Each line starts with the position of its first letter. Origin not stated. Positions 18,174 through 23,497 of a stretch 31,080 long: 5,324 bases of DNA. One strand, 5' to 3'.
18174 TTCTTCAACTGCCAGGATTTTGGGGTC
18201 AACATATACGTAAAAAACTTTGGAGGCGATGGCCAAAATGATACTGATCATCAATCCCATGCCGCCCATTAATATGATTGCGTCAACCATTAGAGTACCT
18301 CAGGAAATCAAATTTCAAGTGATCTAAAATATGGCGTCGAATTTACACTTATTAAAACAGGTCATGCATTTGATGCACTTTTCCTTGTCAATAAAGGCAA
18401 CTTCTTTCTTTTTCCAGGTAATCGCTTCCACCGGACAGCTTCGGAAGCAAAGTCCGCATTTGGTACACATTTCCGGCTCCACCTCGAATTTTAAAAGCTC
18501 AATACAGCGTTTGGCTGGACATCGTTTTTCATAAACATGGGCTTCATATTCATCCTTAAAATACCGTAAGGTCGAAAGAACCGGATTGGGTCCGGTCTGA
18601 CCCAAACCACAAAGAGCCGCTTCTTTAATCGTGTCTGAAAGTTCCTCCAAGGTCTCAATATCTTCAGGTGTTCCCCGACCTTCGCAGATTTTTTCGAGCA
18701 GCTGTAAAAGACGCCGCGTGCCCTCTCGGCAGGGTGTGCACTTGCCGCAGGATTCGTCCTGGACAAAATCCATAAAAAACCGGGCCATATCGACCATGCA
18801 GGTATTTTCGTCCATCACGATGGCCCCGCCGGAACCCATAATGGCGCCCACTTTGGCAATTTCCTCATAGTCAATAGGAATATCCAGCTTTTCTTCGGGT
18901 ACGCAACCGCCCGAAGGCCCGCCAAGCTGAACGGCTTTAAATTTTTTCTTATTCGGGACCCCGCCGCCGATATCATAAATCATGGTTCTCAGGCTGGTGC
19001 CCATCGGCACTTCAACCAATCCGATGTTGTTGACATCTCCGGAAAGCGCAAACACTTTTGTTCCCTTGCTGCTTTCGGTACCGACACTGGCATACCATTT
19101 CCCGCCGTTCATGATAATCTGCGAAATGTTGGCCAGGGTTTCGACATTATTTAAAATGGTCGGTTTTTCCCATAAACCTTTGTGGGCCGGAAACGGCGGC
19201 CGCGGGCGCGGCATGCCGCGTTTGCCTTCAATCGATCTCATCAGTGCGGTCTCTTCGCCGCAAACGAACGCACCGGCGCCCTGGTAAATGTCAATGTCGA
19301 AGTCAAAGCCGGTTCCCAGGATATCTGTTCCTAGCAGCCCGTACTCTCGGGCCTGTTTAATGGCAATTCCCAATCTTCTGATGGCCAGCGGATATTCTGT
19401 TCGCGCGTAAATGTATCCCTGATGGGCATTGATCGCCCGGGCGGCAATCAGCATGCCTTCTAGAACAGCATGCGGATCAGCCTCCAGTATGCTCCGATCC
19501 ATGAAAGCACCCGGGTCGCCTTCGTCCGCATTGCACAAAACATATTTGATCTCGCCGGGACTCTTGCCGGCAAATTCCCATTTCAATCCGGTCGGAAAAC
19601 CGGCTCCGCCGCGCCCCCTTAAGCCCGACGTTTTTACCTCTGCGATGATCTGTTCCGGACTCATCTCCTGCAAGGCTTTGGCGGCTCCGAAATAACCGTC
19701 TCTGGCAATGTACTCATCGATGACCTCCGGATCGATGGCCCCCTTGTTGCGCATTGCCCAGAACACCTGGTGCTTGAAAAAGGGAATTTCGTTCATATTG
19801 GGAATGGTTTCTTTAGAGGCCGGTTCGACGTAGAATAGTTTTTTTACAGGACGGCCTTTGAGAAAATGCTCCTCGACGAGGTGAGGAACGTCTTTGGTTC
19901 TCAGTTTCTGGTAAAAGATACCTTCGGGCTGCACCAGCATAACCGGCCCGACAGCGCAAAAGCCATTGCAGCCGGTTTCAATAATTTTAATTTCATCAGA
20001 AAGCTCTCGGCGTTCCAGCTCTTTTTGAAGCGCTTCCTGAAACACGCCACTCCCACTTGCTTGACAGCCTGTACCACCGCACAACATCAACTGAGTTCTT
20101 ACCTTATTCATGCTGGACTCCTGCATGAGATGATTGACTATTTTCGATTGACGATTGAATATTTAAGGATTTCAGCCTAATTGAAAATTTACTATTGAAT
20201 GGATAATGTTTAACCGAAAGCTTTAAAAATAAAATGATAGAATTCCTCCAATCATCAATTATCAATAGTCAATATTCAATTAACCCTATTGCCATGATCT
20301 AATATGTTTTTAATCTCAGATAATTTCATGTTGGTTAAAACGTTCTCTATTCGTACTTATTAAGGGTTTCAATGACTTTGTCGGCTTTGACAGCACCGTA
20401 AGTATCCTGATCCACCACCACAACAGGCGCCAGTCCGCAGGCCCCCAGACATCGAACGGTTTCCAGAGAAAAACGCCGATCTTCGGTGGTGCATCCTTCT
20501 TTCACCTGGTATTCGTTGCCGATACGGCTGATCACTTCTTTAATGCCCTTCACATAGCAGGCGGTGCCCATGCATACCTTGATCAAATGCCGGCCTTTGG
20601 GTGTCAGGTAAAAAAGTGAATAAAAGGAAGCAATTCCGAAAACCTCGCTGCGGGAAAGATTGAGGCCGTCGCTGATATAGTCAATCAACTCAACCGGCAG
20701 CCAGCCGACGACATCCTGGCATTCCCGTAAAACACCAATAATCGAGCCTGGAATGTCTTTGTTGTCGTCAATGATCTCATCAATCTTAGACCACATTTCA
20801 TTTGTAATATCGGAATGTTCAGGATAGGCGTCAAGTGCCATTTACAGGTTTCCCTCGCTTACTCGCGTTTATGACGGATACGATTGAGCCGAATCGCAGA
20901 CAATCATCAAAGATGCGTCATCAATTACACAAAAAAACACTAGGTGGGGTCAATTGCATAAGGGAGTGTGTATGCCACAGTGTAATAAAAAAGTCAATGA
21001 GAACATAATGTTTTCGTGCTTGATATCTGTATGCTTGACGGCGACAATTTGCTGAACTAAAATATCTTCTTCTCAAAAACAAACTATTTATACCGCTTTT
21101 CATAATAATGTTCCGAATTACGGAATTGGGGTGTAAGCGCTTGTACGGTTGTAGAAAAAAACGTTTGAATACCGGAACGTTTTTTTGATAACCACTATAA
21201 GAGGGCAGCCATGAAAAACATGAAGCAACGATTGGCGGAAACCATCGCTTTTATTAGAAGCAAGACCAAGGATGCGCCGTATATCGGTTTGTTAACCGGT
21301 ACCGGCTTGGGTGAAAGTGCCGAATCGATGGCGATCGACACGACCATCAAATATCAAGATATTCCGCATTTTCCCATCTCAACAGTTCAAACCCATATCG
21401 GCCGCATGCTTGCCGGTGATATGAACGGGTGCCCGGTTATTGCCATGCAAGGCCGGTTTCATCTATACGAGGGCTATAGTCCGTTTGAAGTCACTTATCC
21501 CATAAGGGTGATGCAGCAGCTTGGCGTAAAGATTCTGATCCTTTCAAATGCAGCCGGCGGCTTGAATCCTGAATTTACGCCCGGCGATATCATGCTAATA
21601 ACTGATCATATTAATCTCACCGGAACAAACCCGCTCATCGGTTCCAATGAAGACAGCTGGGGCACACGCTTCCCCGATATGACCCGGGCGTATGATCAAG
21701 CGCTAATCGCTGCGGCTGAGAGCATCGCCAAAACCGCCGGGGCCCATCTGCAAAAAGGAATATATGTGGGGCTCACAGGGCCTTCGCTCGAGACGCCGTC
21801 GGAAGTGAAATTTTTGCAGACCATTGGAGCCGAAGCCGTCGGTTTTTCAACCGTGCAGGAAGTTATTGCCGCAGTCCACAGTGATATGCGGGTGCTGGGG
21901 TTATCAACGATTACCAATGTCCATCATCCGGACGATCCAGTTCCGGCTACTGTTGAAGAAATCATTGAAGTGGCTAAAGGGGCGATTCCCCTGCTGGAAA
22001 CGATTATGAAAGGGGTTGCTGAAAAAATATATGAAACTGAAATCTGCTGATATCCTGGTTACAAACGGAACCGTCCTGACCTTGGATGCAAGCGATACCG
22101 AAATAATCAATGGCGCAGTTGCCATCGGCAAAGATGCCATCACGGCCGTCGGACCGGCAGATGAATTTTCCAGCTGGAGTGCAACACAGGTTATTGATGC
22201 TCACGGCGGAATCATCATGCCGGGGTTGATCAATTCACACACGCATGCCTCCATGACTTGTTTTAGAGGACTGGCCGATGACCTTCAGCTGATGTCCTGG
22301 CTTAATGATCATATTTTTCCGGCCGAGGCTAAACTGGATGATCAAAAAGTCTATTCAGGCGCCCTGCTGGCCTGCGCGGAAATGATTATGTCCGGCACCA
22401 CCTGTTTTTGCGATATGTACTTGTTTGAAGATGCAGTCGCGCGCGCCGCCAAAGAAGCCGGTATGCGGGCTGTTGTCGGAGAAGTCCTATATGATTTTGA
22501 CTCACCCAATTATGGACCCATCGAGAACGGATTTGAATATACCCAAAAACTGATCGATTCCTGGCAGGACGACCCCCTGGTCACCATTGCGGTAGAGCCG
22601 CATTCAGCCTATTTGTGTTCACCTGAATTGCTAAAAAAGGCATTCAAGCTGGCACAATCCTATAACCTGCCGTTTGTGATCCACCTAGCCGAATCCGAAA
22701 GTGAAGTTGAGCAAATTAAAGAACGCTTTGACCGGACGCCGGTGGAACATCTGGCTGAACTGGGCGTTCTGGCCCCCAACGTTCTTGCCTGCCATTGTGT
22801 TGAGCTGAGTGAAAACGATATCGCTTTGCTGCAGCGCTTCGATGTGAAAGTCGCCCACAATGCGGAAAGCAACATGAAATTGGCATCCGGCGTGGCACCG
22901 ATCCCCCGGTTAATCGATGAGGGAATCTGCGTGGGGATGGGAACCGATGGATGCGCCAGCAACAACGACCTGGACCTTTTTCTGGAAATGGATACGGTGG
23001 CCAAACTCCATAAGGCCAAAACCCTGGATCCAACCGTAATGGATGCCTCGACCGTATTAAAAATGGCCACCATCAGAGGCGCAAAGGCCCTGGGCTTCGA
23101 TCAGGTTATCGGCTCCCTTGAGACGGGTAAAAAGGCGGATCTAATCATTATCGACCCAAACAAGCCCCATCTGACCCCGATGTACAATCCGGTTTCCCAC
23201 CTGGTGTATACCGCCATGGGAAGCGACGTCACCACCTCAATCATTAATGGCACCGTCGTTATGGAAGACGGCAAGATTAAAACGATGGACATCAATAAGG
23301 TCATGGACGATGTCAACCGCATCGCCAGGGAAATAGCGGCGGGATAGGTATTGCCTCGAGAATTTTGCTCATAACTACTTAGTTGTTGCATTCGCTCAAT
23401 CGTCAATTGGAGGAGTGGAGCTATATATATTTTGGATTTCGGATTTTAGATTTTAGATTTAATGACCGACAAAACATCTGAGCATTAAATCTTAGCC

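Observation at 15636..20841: Candidate undescribed complex: NuoE/NuoF-like module + membrane-anchored Sec-RnfB::flavoprotein + RseC, with no catalytic hydrogenase/FDH subunit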

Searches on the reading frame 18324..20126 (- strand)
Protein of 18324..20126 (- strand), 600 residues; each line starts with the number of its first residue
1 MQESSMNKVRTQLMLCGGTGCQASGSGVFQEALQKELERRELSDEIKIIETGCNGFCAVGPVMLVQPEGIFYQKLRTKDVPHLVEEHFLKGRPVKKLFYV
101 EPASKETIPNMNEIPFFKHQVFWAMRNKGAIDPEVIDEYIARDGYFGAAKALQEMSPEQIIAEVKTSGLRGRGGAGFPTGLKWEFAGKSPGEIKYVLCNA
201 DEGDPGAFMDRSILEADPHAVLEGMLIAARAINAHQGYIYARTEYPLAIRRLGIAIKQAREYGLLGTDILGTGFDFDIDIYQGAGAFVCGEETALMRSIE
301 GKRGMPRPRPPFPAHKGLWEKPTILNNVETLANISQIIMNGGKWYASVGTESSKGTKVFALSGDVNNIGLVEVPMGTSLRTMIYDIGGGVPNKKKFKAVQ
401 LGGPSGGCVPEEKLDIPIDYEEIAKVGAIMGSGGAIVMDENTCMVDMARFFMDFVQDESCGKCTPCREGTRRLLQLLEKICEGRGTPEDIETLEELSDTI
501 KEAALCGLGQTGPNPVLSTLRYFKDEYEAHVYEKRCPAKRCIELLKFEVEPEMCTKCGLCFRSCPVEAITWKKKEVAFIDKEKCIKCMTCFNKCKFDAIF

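Call 7: search_protein_families(library=pfam, proteins=[window:18324-20126:-], max_evalue=0.01)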
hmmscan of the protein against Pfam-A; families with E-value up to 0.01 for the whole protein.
window:18324-20126:- (600 aa): 14 families
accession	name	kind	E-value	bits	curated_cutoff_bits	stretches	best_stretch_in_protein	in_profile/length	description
PF01512.22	Complex1_51K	-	3.4e-47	160.5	31.2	1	164-335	1-149/150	Nuo51 FMN-binding domain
PF10589.14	NADH_4Fe-4S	-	2e-36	124.2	23.5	1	446-530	1-85/85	NADH-ubiquinone oxidoreductase-F iron-sulfur binding region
PF00037.32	Fer4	-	9.3e-11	41.5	21.1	2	548-570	2-24/24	4Fe-4S binding domain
PF12837.12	Fer4_6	-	2e-08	34.2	25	2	547-569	2-24/24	4Fe-4S binding domain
PF12838.12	Fer4_7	-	3.4e-07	31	27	1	554-598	2-52/52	4Fe-4S dicluster domain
PF13187.11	Fer4_9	-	4.4e-07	30.3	27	1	553-598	1-51/52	4Fe-4S dicluster domain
PF01257.25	2Fe-2S_thioredx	-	7.8e-07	29.5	24.8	1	10-86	65-143/145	Thioredoxin-like [2Fe-2S] ferredoxin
PF14697.11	Fer4_21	-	1.3e-06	28.9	35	1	549-599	3-57/59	4Fe-4S dicluster domain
PF13237.11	Fer4_10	-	2e-06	28.1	25.5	1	549-594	4-52/53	4Fe-4S dicluster domain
PF12797.12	Fer4_2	-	4.3e-06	26.8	24.5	2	547-566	3-22/22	4Fe-4S binding domain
PF10531.15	SLBB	-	0.00022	21.5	27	1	358-407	1-53/55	SLBB domain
PF22461.2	SLBB_2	-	0.00057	20.4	27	1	358-404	2-49/79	SLBB domain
PF12800.12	Fer4_4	-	0.0066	17.2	24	0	551-566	1-16/17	4Fe-4S binding domain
PF25160.1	LdpA_Fe-S-bd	-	0.0081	16.4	27.6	1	534-571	11-45/49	LdpA Fe-S cluster-binding domain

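Call 8: search_protein_families(library=ncbifam, proteins=[window:18324-20126:-], max_evalue=0.001)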
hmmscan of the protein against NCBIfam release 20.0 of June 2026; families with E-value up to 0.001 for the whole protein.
window:18324-20126:- (600 aa): 41 families (the best 25 are shown)
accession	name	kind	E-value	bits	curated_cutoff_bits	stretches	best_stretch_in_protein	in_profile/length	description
TIGR01959.1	nuoF_fam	equivalog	4.4e-155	516.1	558.65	1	132-531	10-410/410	NADH-quinone oxidoreductase subunit NuoF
NF008436.0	PRK11278.1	equivalog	1.3e-129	433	749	1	118-536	11-431/448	NADH-quinone oxidoreductase subunit NuoF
NF010120.0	PRK13596.1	equivalog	6.4e-121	403.9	389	1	142-535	25-421/433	NADH-quinone oxidoreductase subunit NuoF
TIGR04481.1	PR_assoc_PrdC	equivalog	2.9e-15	56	490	1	156-408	71-287/425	proline reductase-associated electron transfer protein PrdC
NF041612.1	fdxn_Clost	equivalog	6.7e-15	55.5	150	1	27-97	30-100/102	2Fe-2S ferredoxin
TIGR01945.1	rnfC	subfamily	1.5e-13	50.1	245.95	1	149-258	113-220/435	RnfABCDGE type electron transport complex subunit C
NF003454.1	PRK05035.1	equivalog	4.9e-12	45.1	345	1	148-409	114-337/556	electron transport complex subunit RsxC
NF038196.1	ferrodoxin_EFR1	subfamily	7.2e-11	42.6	75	1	542-599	175-229/242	EFR1 family ferrodoxin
NF041613.1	fdxn_Azotob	equivalog_domain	5.2e-10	39.5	195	1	20-94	23-97/107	2Fe-2S ferredoxin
NF058577.1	FdxA_fam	equivalog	5.5e-10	39.3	65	1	552-598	7-52/52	4Fe-4S ferredoxin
NF043039.1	HgcAB_like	equivalog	6.6e-08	32.5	285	1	544-599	292-349/350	HgcAB-like fusion protein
NF045874.1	Vhu_polyferre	exception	7.3e-08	31.5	600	1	552-600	128-175/381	F420-non-reducing hydrogenase associated-polyferredoxin VhuB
NF040864.1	HgcB_ferredoxin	equivalog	2.9e-07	30.2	99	1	547-599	9-61/93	mercury methylation ferredoxin HgcB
TIGR04105.1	FeFe_hydrog_B1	subfamily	4.5e-07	28.9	450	1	546-599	106-159/462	monomeric [FeFe] hydrogenase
TIGR03224.1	benzo_boxA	equivalog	5.5e-07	28.8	459.2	1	549-599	7-56/411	benzoyl-CoA 2,3-epoxidase subunit BoxA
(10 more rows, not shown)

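Call 19: search_solved_structures(query=window:18324-20126:-, max_evalue=1e-20)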
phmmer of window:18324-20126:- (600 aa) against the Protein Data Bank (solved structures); distinct sequences matched with E-value up to 1e-20: 63 (the best 60 are shown).
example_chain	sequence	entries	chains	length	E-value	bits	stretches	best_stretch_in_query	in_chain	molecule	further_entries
7t2r_B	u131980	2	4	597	4.2e-258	861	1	10-599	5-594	NiFe hydrogenase subunit B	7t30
7q4v_B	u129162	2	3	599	4.3e-253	844.4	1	9-599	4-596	Iron hydrogenase HydB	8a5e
9bov_B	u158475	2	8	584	3.2e-224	749.1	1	17-599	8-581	NADH dehydrogenase (Quinone)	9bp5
8a6t_B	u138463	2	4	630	5.8e-223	744.9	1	7-600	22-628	Electron bifurcating hydrogenase subunit HydB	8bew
8oh5_B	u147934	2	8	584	9.7e-217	724.4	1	17-599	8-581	NAD-reducing hydrogenase subunit HoxF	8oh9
7p5h_B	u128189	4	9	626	1e-213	714.4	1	6-599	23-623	Fe-hydrogenase, subunit beta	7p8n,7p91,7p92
9n5u_B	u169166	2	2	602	5.1e-212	708.8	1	18-599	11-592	NfnB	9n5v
7q4w_B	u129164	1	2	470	9.9e-211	704.5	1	136-599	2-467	Iron hydrogenase HydB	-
9mqx_B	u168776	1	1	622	5.1e-205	685.7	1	13-598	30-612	NADH:ubiquinone oxidoreductase, NADH-binding (51 kD) subunit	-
6vw7_B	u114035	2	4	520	3.1e-124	418.8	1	30-527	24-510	NAD-dependent formate dehydrogenase beta subunit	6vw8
2fug_1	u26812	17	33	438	1.4e-123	416.6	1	135-536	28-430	NADH-quinone oxidoreductase chain 1 | NADH-QUINONE OXIDOREDUCTASE SUBUNIT 1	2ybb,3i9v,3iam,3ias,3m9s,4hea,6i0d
9q8i_F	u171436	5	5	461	3.3e-118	398.9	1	118-532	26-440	NADH-quinone oxidoreductase subunit F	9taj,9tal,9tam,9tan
7awt_F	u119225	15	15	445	3.9e-118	398.7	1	119-532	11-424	NADH-quinone oxidoreductase subunit F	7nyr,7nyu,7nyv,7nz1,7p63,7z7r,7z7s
7p61_F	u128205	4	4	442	4e-118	398.6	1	119-532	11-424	NADH-quinone oxidoreductase subunit F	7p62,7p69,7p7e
7p64_F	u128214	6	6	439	5e-118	398.3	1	119-532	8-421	NADH-quinone oxidoreductase subunit F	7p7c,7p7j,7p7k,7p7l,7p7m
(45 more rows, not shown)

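Call 99: search_solved_structures(query=window:18324-20126:-, max_evalue=1e-240, show_alignments=1)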
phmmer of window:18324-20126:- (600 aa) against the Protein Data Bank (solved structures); distinct sequences matched with E-value up to 1e-240: 2.
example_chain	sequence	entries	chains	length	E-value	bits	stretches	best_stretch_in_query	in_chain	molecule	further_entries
7t2r_B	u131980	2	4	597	4.2e-258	861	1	10-599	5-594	NiFe hydrogenase subunit B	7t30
7q4v_B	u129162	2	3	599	4.3e-253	844.4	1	9-599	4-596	Iron hydrogenase HydB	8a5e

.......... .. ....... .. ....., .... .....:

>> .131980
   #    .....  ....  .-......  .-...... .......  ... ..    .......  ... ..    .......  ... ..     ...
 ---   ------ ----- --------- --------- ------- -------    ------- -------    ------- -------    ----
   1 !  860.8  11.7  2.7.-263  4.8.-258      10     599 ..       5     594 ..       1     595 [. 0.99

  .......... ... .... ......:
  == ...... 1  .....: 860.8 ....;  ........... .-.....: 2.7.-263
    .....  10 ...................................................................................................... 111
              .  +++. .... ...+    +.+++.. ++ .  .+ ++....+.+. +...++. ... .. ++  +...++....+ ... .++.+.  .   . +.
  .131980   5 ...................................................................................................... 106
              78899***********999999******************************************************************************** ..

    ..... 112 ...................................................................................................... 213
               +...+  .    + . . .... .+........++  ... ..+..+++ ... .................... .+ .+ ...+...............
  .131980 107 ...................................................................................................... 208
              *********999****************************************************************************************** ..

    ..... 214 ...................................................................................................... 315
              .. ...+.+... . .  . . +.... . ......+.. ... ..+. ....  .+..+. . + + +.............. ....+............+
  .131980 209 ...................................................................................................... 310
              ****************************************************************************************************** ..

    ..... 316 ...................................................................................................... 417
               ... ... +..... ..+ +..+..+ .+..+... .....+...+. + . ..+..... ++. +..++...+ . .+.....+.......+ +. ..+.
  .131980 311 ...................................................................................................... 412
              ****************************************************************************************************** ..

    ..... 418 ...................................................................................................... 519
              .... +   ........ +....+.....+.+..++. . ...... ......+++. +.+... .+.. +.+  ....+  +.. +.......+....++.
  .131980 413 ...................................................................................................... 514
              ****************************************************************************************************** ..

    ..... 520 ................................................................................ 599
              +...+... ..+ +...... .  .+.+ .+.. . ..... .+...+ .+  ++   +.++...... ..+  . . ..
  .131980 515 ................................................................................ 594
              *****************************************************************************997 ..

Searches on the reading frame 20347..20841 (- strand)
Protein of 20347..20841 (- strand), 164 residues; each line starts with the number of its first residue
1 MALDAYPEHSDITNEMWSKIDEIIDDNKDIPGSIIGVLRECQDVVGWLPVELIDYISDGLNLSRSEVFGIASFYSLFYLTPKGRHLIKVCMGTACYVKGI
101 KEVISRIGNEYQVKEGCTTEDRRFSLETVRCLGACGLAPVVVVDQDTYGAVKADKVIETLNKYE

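Call 7: search_protein_families(library=pfam, proteins=[window:20347-20841:-], max_evalue=0.01)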
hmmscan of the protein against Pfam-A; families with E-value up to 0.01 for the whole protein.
window:20347-20841:- (164 aa): 1 family
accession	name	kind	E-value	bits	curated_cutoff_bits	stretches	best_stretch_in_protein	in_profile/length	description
PF01257.25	2Fe-2S_thioredx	-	3.6e-45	153.8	24.8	1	20-163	1-144/145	Thioredoxin-like [2Fe-2S] ferredoxin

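Call 8: search_protein_families(library=ncbifam, proteins=[window:20347-20841:-], max_evalue=0.001)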
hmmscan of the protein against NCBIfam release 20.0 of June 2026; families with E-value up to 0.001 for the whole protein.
window:20347-20841:- (164 aa): 9 families
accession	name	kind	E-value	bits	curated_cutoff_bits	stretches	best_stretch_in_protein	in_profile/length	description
NF005747.0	PRK07571.1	equivalog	8e-47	159.1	224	1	13-162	18-167/173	bidirectional hydrogenase complex protein HoxE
NF005722.0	PRK07539.1-2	equivalog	2.4e-41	141.4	141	1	11-163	4-156/157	NADH-quinone oxidoreductase subunit NuoE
NF004638.0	PRK05988.1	equivalog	2.8e-35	121.5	198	1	15-161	9-155/159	formate dehydrogenase subunit gamma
TIGR01958.1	nuoE_fam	subfamily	4.1e-34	117.8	142.4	1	33-164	17-148/148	NADH-quinone oxidoreductase subunit NuoE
NF005725.0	PRK07539.1-5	equivalog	1.1e-31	109.8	220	1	33-164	40-172/174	NADH-quinone oxidoreductase subunit NuoE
NF005721.0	PRK07539.1-1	equivalog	6.3e-24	84.7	308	1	11-158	25-172/292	NADH-quinone oxidoreductase subunit NuoE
NF005724.0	PRK07539.1-4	equivalog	2.8e-23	83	280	1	33-163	41-172/240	NADH-quinone oxidoreductase subunit NuoE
NF005723.0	PRK07539.1-3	equivalog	1.4e-22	80.3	226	1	32-158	24-150/158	NADH-quinone oxidoreductase subunit NuoE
NF009040.0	PRK12373.1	equivalog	7.6e-21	75.3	514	1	33-162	38-168/400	NADH-quinone oxidoreductase subunit E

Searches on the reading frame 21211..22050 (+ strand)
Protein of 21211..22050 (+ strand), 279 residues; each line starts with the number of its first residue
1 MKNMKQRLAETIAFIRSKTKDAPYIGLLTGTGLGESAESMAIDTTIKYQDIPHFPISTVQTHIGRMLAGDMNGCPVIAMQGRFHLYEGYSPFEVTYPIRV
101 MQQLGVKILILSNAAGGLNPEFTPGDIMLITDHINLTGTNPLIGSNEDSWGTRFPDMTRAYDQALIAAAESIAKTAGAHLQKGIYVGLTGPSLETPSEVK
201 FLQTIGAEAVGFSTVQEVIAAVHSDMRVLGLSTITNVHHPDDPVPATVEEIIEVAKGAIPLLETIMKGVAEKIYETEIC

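Call 7: search_protein_families(library=pfam, proteins=[window:21211-22050:+], max_evalue=0.01)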
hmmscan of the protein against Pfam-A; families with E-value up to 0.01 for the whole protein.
window:21211-22050:+ (279 aa): 1 family
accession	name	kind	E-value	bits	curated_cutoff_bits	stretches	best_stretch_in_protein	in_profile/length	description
PF01048.26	PNP_UDP_1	-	2.1e-46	158.7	25.1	1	25-267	2-229/233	Phosphorylase superfamily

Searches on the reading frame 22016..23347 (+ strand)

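Call 7: search_protein_families(library=pfam, proteins=[window:22016-23347:+], max_evalue=0.01)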
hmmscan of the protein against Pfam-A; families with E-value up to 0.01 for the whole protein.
window:22016-23347:+ (443 aa): 2 families
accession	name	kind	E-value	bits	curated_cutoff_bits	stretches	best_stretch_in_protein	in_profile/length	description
PF01979.26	Amidohydro_1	-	1.1e-75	255.5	25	1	66-415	1-345/345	Amidohydrolase family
PF07969.17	Amidohydro_3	-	1.8e-19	71.1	29.7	2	204-414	262-470/472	Amidohydrolase family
